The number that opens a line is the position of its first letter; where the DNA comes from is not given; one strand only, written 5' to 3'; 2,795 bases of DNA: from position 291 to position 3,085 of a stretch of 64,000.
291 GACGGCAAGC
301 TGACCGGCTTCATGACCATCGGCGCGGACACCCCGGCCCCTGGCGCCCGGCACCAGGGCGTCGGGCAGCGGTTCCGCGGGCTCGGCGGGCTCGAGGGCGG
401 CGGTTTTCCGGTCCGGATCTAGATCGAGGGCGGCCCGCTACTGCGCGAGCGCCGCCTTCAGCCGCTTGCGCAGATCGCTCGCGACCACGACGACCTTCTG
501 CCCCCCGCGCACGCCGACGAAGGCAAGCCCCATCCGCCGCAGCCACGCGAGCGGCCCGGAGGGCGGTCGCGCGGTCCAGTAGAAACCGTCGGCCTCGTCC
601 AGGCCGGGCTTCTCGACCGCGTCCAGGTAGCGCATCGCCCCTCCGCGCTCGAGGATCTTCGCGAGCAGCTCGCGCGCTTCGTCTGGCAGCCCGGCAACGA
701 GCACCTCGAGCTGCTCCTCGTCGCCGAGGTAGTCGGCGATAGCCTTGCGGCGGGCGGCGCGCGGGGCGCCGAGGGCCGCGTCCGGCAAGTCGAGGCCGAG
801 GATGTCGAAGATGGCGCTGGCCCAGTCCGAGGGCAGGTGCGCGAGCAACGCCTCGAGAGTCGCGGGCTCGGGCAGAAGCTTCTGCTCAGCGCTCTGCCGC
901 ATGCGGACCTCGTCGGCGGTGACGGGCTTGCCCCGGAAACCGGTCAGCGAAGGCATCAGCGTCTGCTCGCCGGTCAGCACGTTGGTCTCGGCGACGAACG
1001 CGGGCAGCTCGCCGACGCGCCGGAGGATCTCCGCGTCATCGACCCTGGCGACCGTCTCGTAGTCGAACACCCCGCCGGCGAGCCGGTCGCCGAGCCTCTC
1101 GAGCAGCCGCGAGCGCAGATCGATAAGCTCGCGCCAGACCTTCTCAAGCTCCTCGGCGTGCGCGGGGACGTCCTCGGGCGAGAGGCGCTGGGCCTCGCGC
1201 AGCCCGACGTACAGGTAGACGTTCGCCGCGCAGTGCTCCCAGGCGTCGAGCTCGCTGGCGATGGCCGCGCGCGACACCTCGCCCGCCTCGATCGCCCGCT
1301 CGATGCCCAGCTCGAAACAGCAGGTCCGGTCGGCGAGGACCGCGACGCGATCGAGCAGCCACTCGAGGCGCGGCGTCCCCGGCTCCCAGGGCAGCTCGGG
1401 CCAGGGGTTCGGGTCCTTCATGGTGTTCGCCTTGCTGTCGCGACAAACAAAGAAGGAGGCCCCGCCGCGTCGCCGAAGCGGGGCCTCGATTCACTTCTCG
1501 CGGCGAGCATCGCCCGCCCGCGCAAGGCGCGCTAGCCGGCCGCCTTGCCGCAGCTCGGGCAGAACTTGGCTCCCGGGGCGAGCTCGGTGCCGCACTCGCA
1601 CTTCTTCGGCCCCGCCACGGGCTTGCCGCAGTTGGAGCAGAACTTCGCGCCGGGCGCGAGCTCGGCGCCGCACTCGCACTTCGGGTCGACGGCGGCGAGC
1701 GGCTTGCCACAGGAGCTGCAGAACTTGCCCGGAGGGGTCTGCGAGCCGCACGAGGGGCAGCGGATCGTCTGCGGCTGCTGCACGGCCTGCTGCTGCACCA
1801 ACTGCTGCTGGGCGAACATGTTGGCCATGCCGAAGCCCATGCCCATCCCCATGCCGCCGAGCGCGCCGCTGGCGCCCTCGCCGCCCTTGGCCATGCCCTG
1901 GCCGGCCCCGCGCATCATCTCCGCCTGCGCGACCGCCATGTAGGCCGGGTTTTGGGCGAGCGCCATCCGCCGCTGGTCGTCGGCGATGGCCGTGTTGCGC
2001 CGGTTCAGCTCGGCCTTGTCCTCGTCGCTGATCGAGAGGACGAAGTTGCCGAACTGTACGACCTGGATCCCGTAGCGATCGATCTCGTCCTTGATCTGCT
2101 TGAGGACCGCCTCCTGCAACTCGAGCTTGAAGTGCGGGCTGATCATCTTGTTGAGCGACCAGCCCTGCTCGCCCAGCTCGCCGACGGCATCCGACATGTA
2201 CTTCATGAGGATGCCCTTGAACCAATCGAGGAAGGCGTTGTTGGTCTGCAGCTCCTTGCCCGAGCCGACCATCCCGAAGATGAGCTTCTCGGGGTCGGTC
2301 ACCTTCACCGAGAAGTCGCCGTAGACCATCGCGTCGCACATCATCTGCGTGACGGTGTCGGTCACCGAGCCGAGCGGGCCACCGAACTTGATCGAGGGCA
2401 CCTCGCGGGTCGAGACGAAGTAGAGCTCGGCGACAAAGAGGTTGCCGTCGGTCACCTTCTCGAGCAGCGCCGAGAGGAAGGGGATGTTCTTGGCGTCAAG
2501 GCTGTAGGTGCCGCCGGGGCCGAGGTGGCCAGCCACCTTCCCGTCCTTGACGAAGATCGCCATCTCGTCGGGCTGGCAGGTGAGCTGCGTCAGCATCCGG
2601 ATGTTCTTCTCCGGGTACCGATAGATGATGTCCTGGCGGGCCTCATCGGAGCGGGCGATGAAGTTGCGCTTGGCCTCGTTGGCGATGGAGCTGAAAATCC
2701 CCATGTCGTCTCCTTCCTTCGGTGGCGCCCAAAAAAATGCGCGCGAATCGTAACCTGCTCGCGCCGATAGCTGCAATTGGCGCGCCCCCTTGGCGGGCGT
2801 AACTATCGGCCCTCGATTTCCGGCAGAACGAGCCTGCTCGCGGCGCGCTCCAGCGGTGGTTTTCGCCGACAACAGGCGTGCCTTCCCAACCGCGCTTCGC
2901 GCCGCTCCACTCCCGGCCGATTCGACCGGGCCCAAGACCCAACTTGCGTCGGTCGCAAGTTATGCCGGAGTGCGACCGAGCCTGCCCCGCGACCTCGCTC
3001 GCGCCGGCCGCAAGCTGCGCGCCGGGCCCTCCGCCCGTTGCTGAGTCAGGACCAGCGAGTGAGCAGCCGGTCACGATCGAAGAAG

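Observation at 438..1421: Paralogous ~325-aa cytoplasmic proteins, each convergently paired with a different cell-wall hydrolase, at opposite ends of the window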

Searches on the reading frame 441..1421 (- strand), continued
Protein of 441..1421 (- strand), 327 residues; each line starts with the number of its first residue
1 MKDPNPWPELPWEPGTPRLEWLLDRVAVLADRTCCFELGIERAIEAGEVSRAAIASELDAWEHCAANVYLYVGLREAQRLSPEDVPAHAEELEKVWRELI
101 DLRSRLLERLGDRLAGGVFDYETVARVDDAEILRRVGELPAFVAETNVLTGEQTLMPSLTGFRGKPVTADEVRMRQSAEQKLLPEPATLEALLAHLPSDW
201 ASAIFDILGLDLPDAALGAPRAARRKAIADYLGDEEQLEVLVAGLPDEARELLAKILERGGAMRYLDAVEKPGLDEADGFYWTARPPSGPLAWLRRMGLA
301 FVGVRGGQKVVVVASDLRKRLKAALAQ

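Call 108: search_solved_structures(query=A2, max_evalue=10, show_alignments=3)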
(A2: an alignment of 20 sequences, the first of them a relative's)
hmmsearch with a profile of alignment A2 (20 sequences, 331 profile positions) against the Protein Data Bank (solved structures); distinct sequences matched with E-value up to 10: 4.
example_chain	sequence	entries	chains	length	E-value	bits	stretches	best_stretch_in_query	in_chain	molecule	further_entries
5woy_A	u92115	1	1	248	0.7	12.4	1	67-118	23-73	Phosphoenolpyruvate-protein phosphotransferase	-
4z88_A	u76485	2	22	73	0.8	12.2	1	269-286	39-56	RIM-binding protein, isoform F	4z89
8c9f_A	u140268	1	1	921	1.1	11.9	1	64-129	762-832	Isoleucine--tRNA ligase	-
8c9e_A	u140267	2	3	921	1.1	11.9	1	64-129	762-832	Isoleucine--tRNA ligase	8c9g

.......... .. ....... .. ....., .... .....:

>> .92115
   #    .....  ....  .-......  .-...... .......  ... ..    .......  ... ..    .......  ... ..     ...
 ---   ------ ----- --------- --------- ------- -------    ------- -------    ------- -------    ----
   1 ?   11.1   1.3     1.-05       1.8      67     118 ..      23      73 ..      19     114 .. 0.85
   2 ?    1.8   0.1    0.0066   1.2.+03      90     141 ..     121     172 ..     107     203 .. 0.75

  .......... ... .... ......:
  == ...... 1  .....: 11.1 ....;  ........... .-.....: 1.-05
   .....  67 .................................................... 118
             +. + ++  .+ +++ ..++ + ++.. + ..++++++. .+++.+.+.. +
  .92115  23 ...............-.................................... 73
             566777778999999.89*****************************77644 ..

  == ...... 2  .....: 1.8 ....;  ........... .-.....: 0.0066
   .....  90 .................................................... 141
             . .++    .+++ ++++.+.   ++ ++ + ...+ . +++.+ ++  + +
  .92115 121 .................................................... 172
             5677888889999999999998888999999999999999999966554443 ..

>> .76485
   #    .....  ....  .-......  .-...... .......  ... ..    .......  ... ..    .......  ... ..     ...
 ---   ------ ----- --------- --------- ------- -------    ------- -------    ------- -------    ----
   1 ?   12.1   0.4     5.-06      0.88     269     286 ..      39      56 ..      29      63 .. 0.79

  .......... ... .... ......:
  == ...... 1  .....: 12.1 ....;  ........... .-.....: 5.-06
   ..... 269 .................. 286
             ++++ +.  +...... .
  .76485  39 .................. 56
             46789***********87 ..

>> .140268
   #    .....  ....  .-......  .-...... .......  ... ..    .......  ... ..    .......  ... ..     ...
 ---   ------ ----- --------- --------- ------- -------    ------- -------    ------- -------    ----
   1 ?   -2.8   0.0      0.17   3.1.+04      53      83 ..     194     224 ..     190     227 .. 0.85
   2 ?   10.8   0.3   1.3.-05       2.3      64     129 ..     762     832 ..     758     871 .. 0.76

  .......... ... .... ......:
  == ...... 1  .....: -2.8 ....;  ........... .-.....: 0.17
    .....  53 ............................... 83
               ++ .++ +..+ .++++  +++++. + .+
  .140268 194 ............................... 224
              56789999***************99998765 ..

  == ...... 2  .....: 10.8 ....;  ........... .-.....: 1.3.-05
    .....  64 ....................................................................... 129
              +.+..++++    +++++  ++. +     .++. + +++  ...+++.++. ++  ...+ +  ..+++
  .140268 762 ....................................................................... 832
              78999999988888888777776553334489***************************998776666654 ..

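Call 115: list_cluster_members(proteins=[P0009, P0010, P0011, P0012, P0013, P0014, P0015, P0016, P0017, P0018])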
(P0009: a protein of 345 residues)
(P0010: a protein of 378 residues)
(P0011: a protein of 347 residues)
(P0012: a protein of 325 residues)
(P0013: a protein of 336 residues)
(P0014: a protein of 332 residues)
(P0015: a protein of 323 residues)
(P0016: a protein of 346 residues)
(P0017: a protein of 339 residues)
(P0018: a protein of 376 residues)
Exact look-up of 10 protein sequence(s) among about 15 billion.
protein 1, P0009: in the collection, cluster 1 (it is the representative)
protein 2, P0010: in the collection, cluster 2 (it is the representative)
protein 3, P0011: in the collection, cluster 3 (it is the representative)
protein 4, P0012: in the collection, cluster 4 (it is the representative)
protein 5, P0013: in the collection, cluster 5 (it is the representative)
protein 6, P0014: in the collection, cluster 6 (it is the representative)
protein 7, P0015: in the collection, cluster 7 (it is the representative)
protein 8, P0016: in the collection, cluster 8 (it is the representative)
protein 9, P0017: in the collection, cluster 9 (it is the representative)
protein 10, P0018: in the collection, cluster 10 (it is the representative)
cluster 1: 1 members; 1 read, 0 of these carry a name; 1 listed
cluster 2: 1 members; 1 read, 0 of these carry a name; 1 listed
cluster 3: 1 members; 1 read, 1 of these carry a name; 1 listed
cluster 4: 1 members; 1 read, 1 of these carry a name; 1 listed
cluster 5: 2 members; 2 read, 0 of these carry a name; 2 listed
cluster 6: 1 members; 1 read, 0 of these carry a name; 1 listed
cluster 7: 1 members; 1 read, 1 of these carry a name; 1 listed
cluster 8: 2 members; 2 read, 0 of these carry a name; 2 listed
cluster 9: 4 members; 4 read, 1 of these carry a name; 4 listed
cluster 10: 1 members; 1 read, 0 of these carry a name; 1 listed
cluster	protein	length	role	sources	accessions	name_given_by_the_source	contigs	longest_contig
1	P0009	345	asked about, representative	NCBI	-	-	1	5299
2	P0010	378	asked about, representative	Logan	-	-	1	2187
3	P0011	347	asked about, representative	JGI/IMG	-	hypothetical protein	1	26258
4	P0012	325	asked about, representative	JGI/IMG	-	hypothetical protein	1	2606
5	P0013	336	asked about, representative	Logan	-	-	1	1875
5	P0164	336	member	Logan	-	-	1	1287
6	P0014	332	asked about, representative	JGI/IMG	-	-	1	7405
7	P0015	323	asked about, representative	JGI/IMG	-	hypothetical protein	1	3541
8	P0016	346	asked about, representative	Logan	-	-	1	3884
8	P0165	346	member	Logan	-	-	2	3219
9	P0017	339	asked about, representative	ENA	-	-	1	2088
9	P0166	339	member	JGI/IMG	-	hypothetical protein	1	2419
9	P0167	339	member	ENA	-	-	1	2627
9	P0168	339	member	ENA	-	-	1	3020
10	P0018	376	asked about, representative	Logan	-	-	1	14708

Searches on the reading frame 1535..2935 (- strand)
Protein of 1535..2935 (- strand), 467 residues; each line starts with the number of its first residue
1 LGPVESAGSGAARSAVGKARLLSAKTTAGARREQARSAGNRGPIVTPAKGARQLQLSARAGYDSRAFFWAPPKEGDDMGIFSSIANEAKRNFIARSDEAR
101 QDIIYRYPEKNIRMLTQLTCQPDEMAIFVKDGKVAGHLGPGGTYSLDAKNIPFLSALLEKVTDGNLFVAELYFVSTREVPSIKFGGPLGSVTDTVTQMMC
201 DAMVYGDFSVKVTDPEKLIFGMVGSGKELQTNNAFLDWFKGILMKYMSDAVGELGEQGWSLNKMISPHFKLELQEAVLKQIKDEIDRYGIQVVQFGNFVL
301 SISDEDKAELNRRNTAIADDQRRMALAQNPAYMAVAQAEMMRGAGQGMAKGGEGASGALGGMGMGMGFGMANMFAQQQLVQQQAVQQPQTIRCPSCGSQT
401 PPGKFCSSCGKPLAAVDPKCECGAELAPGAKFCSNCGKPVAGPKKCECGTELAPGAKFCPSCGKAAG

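Call 4: search_protein_families(library=pfam, proteins=[window:1535-2935:-], max_evalue=0.1)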
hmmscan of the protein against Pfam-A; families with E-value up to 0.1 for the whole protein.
window:1535-2935:- (467 aa): 10 families
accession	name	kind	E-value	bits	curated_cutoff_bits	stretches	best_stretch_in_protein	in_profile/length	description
PF13421.11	Band_7_1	-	4.1e-23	82.5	24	1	104-314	1-207/211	SPFH domain-Band 7 family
PF13240.11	Zn_Ribbon_1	-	6.9e-14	51.6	25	3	421-440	4-23/23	zinc-ribbon domain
PF12773.13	DZR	-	5.8e-11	42.8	27.3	2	421-463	3-45/45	Double zinc ribbon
PF13248.11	Zn_ribbon_3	-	5e-10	38.9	27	3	421-439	7-25/26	zinc-ribbon domain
PF24463.1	DUF7577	-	4.4e-05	23.4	28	0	421-438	7-24/27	Domain of unknown function (DUF7577)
PF01145.31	Band_7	-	9.8e-05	22.9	23.6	1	121-328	4-173/176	SPFH domain / Band 7 family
PF14803.11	Zn_ribbon_Nudix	-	0.0031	17.8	25.6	0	404-414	1-11/34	Nudix N-terminal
PF24460.1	DUF7575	-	0.0081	15.9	28.5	0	389-413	2-27/28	Domain of unknown function (DUF7575)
PF09297.16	Zn_ribbon_NUD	-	0.01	15.9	24.8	0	431-440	4-13/32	NADH pyrophosphatase zinc ribbon domain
PF17032.10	Zn_ribbon_15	-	0.018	16.3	28.9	0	444-463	53-73/73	zinc-ribbon family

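Call 106: search_protein_families(library=phrogs, proteins=[window:1535-2935:-], max_evalue=0.001)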
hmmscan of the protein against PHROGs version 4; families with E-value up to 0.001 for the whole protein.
window:1535-2935:- (467 aa): 2 families
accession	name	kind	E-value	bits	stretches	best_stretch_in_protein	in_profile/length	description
phrog_19315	-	unknown function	8.9e-09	35.8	1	306-438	198-309/348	-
phrog_2546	-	unknown function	5.6e-06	27.7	0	421-444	5-28/180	-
